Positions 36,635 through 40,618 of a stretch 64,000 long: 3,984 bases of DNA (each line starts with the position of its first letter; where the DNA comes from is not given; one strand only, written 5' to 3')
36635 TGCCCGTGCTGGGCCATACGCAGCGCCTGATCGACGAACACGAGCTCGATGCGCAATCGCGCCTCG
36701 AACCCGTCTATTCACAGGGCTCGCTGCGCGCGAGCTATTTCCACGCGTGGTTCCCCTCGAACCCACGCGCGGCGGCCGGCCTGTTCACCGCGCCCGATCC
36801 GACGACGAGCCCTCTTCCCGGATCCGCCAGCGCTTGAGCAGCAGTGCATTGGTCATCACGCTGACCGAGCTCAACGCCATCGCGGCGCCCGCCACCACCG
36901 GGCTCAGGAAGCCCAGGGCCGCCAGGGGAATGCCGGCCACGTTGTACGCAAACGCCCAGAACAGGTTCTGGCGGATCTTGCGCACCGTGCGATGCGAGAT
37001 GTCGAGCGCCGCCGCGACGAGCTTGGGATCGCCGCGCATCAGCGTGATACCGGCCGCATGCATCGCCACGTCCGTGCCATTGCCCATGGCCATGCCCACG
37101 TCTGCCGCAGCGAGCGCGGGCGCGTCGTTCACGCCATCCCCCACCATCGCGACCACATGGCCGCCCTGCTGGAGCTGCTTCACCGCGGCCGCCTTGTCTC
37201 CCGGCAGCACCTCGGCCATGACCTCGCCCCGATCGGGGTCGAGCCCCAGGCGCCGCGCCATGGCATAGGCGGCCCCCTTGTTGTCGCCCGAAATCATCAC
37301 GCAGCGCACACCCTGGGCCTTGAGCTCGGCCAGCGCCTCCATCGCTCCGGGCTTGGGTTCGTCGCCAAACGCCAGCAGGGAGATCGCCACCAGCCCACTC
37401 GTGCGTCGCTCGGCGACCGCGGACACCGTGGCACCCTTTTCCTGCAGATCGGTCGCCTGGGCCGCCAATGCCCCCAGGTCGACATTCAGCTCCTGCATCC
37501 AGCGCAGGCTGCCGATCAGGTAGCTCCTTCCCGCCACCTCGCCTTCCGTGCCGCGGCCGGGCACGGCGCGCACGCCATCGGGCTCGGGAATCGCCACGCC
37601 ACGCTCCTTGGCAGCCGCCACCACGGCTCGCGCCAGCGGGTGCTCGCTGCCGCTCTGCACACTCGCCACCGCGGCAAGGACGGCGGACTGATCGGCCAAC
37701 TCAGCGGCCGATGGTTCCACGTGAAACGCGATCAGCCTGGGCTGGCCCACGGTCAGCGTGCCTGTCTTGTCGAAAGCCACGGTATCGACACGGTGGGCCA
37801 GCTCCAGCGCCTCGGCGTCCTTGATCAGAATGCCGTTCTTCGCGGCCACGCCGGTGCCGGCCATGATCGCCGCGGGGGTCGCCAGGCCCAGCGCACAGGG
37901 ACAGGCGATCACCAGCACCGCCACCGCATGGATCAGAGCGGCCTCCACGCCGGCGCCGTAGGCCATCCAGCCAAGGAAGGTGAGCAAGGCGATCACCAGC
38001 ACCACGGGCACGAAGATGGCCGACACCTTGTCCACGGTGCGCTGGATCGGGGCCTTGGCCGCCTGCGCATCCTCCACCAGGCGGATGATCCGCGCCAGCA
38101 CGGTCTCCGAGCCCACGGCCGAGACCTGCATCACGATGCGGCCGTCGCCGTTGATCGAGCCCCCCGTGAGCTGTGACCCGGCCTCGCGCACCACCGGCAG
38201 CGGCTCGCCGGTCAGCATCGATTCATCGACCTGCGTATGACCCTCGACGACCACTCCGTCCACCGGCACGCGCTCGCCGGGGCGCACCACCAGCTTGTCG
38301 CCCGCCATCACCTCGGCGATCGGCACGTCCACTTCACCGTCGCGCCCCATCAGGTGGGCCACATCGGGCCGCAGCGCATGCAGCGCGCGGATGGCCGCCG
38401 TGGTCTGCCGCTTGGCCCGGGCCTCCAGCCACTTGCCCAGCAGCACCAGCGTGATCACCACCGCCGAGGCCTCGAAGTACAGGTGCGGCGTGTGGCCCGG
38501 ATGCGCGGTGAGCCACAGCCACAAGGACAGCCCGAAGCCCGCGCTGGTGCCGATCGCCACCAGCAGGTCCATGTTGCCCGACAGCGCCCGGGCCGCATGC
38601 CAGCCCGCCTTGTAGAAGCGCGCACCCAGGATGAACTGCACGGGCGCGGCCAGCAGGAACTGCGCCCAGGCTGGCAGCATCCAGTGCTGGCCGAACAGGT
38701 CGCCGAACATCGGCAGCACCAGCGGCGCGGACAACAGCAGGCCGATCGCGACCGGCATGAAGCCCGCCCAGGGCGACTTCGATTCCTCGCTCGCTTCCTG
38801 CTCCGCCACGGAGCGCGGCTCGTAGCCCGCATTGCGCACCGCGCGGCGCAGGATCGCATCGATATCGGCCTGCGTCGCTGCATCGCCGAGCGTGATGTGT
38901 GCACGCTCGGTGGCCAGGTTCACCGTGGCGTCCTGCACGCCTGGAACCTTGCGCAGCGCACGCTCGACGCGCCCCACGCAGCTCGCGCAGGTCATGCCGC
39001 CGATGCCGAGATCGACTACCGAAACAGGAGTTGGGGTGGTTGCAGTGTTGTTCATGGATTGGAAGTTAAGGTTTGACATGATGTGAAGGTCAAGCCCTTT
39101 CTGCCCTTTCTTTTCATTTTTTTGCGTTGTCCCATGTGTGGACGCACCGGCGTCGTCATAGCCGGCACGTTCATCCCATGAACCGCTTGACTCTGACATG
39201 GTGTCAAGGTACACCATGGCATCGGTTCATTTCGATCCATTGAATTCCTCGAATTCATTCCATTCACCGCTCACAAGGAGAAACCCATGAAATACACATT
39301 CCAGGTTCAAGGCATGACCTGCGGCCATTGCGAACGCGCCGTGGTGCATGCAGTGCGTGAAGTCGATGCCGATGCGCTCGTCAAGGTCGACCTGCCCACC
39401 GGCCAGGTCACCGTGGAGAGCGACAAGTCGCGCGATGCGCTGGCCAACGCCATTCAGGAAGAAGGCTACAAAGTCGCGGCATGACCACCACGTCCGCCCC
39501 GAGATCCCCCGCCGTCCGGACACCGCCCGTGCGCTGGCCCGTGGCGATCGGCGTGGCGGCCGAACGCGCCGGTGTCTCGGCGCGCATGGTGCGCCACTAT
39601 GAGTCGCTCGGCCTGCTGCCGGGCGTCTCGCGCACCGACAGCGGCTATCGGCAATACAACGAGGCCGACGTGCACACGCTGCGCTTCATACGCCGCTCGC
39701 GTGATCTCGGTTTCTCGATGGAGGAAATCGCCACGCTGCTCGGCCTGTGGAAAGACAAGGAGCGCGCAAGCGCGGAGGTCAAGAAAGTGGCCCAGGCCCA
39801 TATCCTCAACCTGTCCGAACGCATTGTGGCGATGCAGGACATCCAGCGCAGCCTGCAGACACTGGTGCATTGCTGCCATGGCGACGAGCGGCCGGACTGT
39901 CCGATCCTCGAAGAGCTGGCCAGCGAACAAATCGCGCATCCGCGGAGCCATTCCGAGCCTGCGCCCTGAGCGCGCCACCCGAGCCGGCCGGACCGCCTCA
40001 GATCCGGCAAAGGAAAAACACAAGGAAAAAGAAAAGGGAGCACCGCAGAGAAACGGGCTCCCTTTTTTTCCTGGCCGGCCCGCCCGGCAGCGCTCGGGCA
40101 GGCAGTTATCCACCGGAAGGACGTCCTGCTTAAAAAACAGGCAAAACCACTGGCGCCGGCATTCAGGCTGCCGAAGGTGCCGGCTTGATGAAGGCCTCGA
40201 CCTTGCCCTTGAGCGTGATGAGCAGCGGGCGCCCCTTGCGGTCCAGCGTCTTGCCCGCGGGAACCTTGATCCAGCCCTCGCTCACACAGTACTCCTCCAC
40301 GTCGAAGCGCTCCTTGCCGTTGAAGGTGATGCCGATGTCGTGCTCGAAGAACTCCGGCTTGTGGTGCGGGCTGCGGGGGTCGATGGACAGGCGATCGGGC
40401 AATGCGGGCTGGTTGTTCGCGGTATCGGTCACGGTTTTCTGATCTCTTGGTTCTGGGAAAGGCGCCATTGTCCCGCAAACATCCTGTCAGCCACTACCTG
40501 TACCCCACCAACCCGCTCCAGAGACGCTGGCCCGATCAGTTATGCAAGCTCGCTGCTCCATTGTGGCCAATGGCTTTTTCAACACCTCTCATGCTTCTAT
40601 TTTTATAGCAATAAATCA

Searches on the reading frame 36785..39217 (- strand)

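Call 24: search_protein_families(library=pfam, proteins=[window:36785-39217:-])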
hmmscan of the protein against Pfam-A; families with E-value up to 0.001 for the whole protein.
window:36785-39217:- (810 aa): 5 families
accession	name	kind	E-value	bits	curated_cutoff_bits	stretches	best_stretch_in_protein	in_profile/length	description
PF00122.25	E1-E2_ATPase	-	7.2e-58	195.5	28.1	1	282-461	2-181/181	E1-E2 ATPase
PF00702.32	Hydrolase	-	5e-36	125.3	26.4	1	477-706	1-191/191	haloacid dehalogenase-like hydrolase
PF00403.32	HMA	-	1.9e-14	54.2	24.8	1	72-133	4-62/62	Heavy-metal-associated domain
PF12710.13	HAD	-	1.6e-06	29.2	27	1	622-702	87-188/189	haloacid dehalogenase-like hydrolase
PF08282.18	Hydrolase_3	-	0.0002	21.6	20.9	0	676-723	189-240/255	haloacid dehalogenase-like hydrolase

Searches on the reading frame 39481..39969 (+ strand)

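Call 11: search_protein_families(library=pfam, proteins=[window:39481-39969:+])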
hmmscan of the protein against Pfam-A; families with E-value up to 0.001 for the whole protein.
window:39481-39969:+ (162 aa): 3 families
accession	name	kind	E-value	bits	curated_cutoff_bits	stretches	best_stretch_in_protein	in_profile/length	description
PF09278.17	MerR-DNA-bind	-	2.3e-18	67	25.4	1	64-128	1-65/65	MerR, DNA binding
PF13411.12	MerR_1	-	6.9e-16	58.6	21.6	1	23-87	3-66/69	MerR HTH family regulatory protein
PF00376.29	MerR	-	3.3e-13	49.7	28.2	1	23-59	2-38/38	MerR family regulatory protein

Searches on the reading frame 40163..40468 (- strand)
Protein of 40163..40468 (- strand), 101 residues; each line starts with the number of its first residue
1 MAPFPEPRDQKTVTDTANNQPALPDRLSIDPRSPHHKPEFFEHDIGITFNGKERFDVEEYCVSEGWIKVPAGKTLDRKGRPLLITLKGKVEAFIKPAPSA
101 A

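Call 11: search_protein_families(library=pfam, proteins=[window:40163-40468:-])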
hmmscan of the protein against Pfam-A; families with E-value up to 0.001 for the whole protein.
window:40163-40468:- (101 aa): 1 family
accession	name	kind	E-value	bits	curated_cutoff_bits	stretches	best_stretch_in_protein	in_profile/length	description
PF11730.13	DUF3297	-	2.5e-36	123.8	27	1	24-94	1-71/71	Protein of unknown function (DUF3297)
